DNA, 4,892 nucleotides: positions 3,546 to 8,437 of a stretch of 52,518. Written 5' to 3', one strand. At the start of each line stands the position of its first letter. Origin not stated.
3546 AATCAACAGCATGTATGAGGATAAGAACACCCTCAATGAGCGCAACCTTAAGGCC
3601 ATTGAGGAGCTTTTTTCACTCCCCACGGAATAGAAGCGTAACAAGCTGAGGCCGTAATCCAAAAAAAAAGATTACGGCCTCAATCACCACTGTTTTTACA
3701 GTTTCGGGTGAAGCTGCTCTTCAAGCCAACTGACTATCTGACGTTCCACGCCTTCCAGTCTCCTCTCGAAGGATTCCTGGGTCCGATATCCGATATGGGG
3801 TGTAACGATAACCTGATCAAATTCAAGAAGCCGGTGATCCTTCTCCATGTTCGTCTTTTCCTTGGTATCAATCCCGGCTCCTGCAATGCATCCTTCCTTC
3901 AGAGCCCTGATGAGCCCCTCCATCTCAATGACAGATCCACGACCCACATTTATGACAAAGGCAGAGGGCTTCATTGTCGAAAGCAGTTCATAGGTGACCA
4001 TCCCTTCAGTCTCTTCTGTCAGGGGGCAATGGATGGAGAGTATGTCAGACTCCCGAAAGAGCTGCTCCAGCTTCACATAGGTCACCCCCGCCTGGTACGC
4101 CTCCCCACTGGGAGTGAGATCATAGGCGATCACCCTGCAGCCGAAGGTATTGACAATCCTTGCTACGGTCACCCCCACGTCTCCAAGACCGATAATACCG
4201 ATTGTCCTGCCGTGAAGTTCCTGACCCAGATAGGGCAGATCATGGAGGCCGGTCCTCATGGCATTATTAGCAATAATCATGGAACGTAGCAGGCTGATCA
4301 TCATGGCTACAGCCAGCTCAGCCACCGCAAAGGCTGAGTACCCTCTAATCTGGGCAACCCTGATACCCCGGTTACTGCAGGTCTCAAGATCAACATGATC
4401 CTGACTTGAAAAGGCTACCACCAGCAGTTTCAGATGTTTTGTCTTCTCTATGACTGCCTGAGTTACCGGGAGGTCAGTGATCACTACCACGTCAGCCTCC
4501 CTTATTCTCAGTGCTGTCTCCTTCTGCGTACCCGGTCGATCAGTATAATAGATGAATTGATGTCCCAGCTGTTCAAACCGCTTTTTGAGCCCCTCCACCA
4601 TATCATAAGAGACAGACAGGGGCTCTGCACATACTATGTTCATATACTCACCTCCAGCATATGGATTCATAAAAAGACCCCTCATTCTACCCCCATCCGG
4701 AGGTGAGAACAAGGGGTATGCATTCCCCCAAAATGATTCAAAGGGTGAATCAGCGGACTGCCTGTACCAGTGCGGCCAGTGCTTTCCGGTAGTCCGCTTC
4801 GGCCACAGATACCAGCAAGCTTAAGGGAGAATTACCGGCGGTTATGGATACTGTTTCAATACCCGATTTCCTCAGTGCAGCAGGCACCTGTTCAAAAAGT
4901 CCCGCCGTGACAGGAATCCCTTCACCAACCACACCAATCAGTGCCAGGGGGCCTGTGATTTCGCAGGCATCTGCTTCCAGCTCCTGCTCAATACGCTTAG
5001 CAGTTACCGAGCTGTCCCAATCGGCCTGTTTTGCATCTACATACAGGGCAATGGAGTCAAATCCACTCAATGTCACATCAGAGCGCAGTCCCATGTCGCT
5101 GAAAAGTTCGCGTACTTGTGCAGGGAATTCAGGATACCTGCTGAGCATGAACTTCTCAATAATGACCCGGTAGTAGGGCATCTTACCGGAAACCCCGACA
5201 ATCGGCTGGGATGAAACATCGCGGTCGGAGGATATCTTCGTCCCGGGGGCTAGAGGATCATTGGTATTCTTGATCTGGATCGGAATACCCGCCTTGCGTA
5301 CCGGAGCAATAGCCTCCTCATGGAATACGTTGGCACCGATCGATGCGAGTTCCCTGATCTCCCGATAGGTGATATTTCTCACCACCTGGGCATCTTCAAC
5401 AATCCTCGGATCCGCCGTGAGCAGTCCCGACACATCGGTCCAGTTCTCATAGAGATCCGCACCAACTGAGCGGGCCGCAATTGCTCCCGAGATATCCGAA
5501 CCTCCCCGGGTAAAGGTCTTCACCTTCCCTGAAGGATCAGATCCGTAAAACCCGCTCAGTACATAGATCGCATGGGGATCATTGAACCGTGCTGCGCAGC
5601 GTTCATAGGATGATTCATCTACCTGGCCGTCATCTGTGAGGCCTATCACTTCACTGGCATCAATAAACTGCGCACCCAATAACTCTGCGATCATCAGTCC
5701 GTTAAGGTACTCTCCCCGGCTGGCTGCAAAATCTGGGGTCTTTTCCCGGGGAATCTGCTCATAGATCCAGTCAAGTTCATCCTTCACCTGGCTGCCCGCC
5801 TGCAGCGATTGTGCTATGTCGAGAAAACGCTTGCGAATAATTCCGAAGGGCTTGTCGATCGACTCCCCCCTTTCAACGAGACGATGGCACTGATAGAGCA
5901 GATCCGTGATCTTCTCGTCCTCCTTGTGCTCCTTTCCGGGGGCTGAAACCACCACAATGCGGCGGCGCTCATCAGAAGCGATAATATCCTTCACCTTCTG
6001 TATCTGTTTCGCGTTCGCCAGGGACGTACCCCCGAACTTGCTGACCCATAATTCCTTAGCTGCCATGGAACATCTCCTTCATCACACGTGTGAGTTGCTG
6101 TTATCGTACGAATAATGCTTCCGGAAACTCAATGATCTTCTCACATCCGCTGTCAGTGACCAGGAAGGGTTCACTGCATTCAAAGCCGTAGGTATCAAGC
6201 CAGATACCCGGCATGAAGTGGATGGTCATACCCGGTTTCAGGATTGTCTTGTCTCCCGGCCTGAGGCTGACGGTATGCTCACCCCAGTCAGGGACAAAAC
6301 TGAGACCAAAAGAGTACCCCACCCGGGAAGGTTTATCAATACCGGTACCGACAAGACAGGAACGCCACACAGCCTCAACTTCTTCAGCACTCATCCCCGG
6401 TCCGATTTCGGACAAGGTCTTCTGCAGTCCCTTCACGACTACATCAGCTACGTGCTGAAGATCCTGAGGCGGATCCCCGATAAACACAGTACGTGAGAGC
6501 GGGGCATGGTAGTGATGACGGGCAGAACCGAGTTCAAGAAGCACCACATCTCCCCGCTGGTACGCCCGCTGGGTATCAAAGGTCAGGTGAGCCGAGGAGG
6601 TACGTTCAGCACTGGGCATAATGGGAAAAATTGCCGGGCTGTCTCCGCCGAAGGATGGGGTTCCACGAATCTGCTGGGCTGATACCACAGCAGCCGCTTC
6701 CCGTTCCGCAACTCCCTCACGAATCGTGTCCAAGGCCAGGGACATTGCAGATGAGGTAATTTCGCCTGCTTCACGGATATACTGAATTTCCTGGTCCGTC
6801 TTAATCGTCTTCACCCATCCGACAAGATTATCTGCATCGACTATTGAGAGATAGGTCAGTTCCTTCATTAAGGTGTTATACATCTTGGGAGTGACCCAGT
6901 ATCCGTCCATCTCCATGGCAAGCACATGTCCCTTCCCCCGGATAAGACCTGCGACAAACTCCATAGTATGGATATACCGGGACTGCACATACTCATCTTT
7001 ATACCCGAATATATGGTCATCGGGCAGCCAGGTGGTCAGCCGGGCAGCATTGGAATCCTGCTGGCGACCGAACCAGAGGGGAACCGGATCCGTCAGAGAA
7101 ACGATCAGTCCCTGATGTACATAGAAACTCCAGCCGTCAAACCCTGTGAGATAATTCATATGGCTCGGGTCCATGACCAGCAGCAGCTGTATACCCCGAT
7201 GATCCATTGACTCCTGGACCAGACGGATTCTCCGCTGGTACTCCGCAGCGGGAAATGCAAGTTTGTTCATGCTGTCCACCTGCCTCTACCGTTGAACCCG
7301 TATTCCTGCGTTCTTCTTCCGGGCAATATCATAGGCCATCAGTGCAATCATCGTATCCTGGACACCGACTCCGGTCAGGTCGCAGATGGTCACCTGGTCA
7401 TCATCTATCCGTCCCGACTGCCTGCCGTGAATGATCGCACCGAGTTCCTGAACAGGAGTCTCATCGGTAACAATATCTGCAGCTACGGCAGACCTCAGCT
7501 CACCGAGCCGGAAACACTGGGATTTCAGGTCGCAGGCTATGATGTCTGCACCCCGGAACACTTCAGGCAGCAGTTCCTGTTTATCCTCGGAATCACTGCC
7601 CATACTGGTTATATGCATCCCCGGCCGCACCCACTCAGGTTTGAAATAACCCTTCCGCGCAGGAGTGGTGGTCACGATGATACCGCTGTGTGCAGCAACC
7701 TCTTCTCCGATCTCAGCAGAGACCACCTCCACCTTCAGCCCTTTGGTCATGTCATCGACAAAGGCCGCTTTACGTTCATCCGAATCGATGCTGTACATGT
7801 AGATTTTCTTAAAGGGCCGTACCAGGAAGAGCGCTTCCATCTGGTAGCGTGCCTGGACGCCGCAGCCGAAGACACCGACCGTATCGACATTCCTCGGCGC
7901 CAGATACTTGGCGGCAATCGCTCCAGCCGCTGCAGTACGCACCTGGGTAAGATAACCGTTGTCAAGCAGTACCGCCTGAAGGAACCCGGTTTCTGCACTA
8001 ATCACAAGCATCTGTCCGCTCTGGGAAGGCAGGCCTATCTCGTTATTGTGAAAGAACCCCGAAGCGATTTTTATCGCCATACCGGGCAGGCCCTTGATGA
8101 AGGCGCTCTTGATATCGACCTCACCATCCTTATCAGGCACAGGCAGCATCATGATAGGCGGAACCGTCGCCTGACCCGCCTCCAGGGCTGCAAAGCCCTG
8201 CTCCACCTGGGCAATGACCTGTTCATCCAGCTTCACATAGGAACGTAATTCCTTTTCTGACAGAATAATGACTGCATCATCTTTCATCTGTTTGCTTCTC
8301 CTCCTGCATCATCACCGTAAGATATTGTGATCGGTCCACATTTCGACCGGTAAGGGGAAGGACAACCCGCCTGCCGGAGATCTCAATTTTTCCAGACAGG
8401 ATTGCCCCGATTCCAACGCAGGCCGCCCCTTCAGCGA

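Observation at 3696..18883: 15-kb single-strand gene train resembling a (hydroxy)ectoine catabolic operon, with a non-canonical parts list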

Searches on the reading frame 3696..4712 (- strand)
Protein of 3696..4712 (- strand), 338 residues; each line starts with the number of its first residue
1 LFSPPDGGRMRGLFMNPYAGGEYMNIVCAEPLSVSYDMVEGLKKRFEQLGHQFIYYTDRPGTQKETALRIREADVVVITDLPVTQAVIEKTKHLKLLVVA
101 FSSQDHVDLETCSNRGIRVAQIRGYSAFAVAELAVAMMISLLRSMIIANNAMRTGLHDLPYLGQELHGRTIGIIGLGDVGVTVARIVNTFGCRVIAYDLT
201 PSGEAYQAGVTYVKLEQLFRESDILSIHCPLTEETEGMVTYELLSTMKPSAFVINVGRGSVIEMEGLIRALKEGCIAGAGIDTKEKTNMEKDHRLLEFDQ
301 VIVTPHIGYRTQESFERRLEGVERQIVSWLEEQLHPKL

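Call 4: search_protein_families(library=ncbifam, proteins=[window:3696-4712:-], max_evalue=0.00001)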
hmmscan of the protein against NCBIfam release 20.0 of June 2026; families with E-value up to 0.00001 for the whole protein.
window:3696-4712:- (338 aa): 22 families
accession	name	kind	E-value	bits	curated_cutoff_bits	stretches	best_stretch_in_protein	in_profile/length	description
TIGR01327.1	PGDH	equivalog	1.1e-60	205.9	454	1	51-335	18-306/525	phosphoglycerate dehydrogenase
NF009714.1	PRK13243.1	equivalog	1.4e-57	195.5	455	1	59-338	32-321/332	glyoxylate reductase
NF006263.0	PRK08410.1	equivalog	1.7e-57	195.2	389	1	44-333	17-310/311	D-2-hydroxyacid dehydrogenase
NF005069.0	PRK06487.1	equivalog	2.5e-53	181.2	448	1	51-333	29-314/320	2-hydroxyacid dehydrogenase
NF005387.0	PRK06932.1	equivalog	8.2e-47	159.7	492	1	47-327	21-307/314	2-hydroxyacid dehydrogenase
NF005750.0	PRK07574.1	equivalog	1.5e-45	155.9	329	1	41-333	59-360/386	NAD-dependent formate dehydrogenase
NF008759.0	PRK11790.1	equivalog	1.6e-44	152.2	404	1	45-331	27-318/410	phosphoglycerate dehydrogenase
NF000492.1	vanH_gen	exception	7.4e-38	130.4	540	1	104-316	77-297/312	D-lactate dehydrogenase VanH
NF011938.0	PRK15409.1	equivalog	1.3e-36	126.3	492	1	42-314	15-293/324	glyoxylate/hydroxypyruvate reductase GhrB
NF006374.0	PRK08605.1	subfamily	4.6e-35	121.3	356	1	80-319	54-311/332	D-lactate dehydrogenase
NF041369.1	Dhydh_Halo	equivalog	4.7e-34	118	400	1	101-327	63-291/305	D-2-hydroxyacid dehydrogenase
NF000151.1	vanH-Ac1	exception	1.1e-31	110.5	750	1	104-316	113-334/351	D-lactate dehydrogenase VanH-Ac1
NF000112.1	vanH-Amyco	exception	1.7e-30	106.5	625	1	105-286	107-283/348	VanH-AOV family D-lactate dehydrogenase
NF001309.0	PRK00257.1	equivalog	2.4e-30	105.8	434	1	64-309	29-258/379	4-phosphoerythronate dehydrogenase PdxB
NF000128.1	vanH-Sc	exception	1.1e-29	103.6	650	1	82-286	73-274/337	D-lactate dehydrogenase VanH-Sc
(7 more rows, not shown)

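Call 61: search_solved_structures(query=window:3696-4712:-, max_evalue=1e-30)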
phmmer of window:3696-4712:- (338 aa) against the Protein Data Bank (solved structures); distinct sequences matched with E-value up to 1e-30: 50.
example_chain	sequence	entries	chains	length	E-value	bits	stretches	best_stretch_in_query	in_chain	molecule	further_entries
1wwk_A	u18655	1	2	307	1.3e-56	195.3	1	55-327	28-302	phosphoglycerate dehydrogenase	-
5aov_A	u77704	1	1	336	2.8e-44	154.8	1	63-337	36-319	GLYOXYLATE REDUCTASE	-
5z20_A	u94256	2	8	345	1.4e-43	152.5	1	51-329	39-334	D-lactate dehydrogenase (Fermentative)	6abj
6p2i_A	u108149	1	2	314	2.2e-42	148.5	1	53-331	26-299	Glycerate dehydrogenase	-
3kb6_A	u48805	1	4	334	1.1e-41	146.3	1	55-327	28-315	D-lactate dehydrogenase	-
4zgs_A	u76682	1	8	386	1.5e-41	145.8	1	55-315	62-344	Putative D-lactate dehydrogenase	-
6bii_A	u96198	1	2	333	9.3e-41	143.2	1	69-336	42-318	Glyoxylate reductase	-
2dbq_A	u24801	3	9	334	8e-40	140.1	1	64-336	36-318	Glyoxylate reductase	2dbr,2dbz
2cuk_A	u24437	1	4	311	1.4e-39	139.3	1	82-332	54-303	glycerate dehydrogenase/glyoxylate reductase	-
8i5z_A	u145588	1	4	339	1.1e-38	136.4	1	80-329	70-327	D-isomer specific 2-hydroxyacid dehydrogenase NAD-binding protein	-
8wph_A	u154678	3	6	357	1.9e-38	135.6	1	84-331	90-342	McyI-NAD | McyI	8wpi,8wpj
8wpo_A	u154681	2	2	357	1.9e-38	135.6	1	84-331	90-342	McyI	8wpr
5tx7_A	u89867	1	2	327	2.1e-38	135.5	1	66-331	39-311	D-isomer specific 2-hydroxyacid dehydrogenase family protein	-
8wpq_A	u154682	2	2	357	2.6e-38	135.2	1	84-331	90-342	McyI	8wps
1ygy_A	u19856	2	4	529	1.9e-37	132.4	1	54-319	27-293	D-3-phosphoglycerate dehydrogenase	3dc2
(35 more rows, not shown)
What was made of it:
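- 3696..4685 (-): D-isomer-specific 2-hydroxyacid dehydrogenase, found only in this window's own lineage. Its role is unknown. NCBIfam hits are all below cut-off (call 4) and the PDB hits are listed in call 61.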

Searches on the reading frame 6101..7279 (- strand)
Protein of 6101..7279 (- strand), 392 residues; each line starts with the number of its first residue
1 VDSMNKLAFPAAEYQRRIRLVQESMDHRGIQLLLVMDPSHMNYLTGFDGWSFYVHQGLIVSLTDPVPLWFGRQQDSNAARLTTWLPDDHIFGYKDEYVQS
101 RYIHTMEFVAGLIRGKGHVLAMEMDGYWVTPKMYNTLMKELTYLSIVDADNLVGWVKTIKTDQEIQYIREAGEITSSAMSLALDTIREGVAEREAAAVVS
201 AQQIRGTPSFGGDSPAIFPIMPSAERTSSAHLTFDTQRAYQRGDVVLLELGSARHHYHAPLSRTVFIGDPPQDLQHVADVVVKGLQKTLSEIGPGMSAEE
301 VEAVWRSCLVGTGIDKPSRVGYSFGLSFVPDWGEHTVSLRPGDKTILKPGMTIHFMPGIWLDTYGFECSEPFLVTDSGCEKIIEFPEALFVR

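Call 4: search_protein_families(library=ncbifam, proteins=[window:6101-7279:-], max_evalue=0.00001)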
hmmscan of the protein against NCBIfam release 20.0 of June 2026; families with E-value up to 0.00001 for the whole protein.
window:6101-7279:- (392 aa): 9 families
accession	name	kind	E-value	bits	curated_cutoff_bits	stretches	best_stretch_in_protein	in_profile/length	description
TIGR02993.1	ectoine_eutD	equivalog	2.8e-112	375.7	613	1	6-392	3-390/391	ectoine hydrolase DoeA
NF038259.1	ectoine_DoeA_2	exception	9.3e-51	172.7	575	1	2-391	2-385/386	ectoine hydrolase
NF040821.1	dipep_PepQ_Arch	equivalog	6.6e-28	97.7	630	1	135-382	98-338/346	Xaa-Pro dipeptidase PepQ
NF007310.0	PRK09795.1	equivalog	4.1e-13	48.9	393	1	155-389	123-355/361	aminopeptidase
NF011174.0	PRK14576.1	subfamily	1.2e-12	47.4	487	1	139-304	157-316/405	putative endopeptidase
NF008131.0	PRK10879.1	equivalog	6.4e-12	45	465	1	145-303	159-313/438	Xaa-Pro aminopeptidase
NF011720.0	PRK15173.1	subfamily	2.2e-07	30.2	420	1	144-301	100-251/343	peptidase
NF011173.0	PRK14575.1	equivalog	2.9e-07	29.8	850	1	144-301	163-314/406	putative peptidase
TIGR00500.1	met_pdase_I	equivalog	4.1e-07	29.8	171.35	1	159-307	3-151/247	type I methionyl aminopeptidase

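Call 10: search_solved_structures(query=window:6101-7279:-, max_evalue=1e-10, show_alignments=1)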
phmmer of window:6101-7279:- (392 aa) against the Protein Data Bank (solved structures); distinct sequences matched with E-value up to 1e-10: 21.
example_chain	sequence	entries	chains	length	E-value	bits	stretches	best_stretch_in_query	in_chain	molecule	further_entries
6twk_A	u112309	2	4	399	4.9e-98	331.7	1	7-392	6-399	Ectoine hydrolase DoeA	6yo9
6twj_A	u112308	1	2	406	5.2e-98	331.6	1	7-392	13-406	Ectoine hydrolase DoeA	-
1pv9_A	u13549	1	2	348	3.6e-28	101.7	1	148-384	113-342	Xaa-Pro dipeptidase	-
1wy2_A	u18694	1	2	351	1.9e-27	99.3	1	141-384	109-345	Xaa-Pro dipeptidase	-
3q6d_A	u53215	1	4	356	2.9e-20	75.7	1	138-391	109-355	Proline dipeptidase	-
4fkc_A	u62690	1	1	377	5.5e-20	74.8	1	152-372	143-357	Xaa-Pro aminopeptidase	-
4rgz_A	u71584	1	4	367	6.4e-20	74.5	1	152-372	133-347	Xaa-Pro aminopeptidase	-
2zsg_A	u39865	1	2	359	7.4e-18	67.8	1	146-391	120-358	Aminopeptidase P, putative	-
5cdl_A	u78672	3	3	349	9.5e-18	67.4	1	144-382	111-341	Proline dipeptidase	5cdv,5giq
5giu_A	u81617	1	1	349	9.5e-18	67.4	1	144-382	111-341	Proline dipeptidase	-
7n02_A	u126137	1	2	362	1.6e-17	66.6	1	19-383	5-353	Aminopeptidase P family protein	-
7k3u_A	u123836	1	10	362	2.3e-17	66.1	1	19-383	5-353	Aminopeptidase P family protein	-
4zng_C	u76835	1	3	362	2.5e-17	66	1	19-383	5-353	Prolidase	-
6xmr_A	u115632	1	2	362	3.8e-17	65.4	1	19-383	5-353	Aminopeptidase P family protein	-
9kw9_A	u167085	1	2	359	9.7e-15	57.5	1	14-329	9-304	Proline dipeptidase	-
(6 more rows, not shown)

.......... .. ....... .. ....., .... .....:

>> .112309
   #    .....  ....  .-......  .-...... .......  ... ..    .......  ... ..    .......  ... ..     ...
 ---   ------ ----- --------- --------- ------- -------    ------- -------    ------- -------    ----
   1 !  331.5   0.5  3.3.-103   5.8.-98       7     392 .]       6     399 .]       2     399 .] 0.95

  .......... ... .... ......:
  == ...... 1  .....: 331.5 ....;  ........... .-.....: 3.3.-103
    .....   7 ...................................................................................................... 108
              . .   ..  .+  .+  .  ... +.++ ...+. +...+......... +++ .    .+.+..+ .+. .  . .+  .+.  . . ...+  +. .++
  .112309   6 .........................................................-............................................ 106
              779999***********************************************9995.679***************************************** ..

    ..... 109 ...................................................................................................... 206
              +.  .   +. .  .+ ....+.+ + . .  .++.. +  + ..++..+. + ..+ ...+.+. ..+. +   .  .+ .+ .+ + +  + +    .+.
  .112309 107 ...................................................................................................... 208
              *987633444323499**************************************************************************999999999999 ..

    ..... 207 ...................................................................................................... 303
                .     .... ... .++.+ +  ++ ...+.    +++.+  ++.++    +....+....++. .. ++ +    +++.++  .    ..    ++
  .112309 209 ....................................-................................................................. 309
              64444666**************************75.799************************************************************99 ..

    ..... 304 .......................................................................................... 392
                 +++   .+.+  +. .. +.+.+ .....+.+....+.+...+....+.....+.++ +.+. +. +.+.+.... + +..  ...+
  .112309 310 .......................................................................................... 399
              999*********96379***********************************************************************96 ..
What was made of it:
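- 6101..7270 (-): M24 hydrolase DoeA2, a paralogue proposed to be specific for hydroxyectoine. PDB DoeA matches at E=5e-98 (call 10).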

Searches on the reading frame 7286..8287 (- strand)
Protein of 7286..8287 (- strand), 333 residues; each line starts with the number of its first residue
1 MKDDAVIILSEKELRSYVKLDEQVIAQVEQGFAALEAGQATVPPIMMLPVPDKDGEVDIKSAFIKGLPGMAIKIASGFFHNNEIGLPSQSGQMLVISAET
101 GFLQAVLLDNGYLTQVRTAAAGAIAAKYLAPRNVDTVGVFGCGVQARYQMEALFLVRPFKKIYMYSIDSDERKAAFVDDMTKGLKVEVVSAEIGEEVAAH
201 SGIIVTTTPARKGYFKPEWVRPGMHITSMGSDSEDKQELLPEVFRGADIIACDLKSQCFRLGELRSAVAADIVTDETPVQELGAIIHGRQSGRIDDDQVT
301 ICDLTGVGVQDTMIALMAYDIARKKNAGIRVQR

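Call 4: search_protein_families(library=ncbifam, proteins=[window:7286-8287:-], max_evalue=0.00001)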
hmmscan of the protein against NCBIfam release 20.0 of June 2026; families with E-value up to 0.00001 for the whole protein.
window:7286-8287:- (333 aa): 13 families
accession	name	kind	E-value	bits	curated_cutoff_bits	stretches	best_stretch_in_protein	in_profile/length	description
NF006141.0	PRK08291.1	equivalog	4.5e-126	420.3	408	1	5-331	3-328/330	cyclodeaminase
TIGR02992.1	ectoine_eutC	equivalog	4.7e-106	354.6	471.65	1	7-329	2-323/326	ectoine utilization protein EutC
NF005296.0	PRK06823.1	equivalog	5.9e-83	278.4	438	1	8-319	3-310/315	ornithine cyclodeaminase family protein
TIGR02371.1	ala_DH_arch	equivalog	1.9e-61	208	409.15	1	6-332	2-323/325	alanine dehydrogenase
NF006379.0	PRK08618.1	equivalog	1.5e-57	195.4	417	1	8-331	3-324/326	ornithine cyclodeaminase family protein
NF045643.1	ImmsucRedBhcD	equivalog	4.4e-53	180.7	500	1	7-332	2-320/321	iminosuccinate reductase BhcD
NF004793.0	PRK06141.1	equivalog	1.1e-36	126.5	322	1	69-322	61-311/314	bifunctional Delta(1)-pyrroline-2-carboxylate/Delta(1)-piperideine-2-carboxylate reductase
TIGR03944.1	dehyd_SbnB_fam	equivalog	4e-31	108.2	326.9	1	7-332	2-325/327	2,3-diaminopropionate biosynthesis protein SbnB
NF005762.1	PRK07589.1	equivalog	3e-30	105.3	350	1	72-328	67-315/334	ornithine cyclodeaminase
NF005603.0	PRK07340.1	equivalog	2.3e-22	79.6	266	1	24-266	21-255/307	delta(1)-pyrroline-2-carboxylate reductase family protein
NF045512.1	PyrPipCarbRedLhpI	equivalog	1.8e-19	70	400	1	23-267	16-251/298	bifunctional Delta(1)-pyrroline-2-carboxylate/Delta(1)-piperideine-2-carboxylate reductase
NF004848.0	PRK06199.1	subfamily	8.5e-19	67.9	362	1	79-331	101-370/379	tyramine oxidase subunit B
NF005011.0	PRK06407.1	subfamily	5.6e-14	52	337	1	106-314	91-291/302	ornithine cyclodeaminase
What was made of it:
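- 7286..8287 (-): OCD/mu-crystallin-family NAD(P)H imine reductase or cyclodeaminase (EutC-like). TIGR02992 EutC scores 354.6, below its cut-off of 471.7 (call 4).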

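Call 78: search_solved_structures(query=window:7286-8287:-, max_evalue=1e-15)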
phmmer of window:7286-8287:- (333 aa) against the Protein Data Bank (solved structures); distinct sequences matched with E-value up to 1e-15: 11.
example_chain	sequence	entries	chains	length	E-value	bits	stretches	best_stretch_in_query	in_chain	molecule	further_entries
1vll_A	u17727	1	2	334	5.1e-52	180.1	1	6-331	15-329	alanine dehydrogenase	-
1omo_A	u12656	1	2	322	5.3e-52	180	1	7-331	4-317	alanine dehydrogenase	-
6t3e_A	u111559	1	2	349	5.3e-42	147.2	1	6-331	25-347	DELTA1-pyrroline-2-carboxylate reductase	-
6rqa_A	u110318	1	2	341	4.5e-35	124.4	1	6-328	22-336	iminosuccinate reductase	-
4bv8_A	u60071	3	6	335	3.1e-23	85.6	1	7-320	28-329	THIOMORPHOLINE-CARBOXYLATE DEHYDROGENASE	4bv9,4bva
2i99_A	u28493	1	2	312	1.7e-22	83.2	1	9-320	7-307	Mu-crystallin homolog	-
4m54_A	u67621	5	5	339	9e-21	77.5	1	84-329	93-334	Putative ornithine cyclodeaminase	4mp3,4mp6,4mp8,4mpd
5yu0_A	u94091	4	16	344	1.9e-18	69.9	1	83-331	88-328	Lysine cyclodeaminase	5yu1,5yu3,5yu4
5gzi_B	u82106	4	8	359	2.1e-18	69.7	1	83-331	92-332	Lysine cyclodeaminase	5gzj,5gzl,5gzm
1u7h_A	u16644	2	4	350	5.6e-17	65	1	98-331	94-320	ornithine cyclodeaminase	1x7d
7cxs_B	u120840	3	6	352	2.5e-16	62.9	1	25-329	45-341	CmnK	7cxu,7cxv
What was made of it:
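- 7286..8287 (-): PDB relatives are AlaDH 1omo, pyrroline-2-carboxylate reductase and iminosuccinate reductase 6rqa (call 78).
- Closest known: BhcB / BhcD of the beta-hydroxyaspartate cycle. Same: The EutC-like protein hits iminosuccinate reductase 6rqa (call 78).
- The EutC-like protein's solved relatives are imine reductases, including iminosuccinate reductase (call 78).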
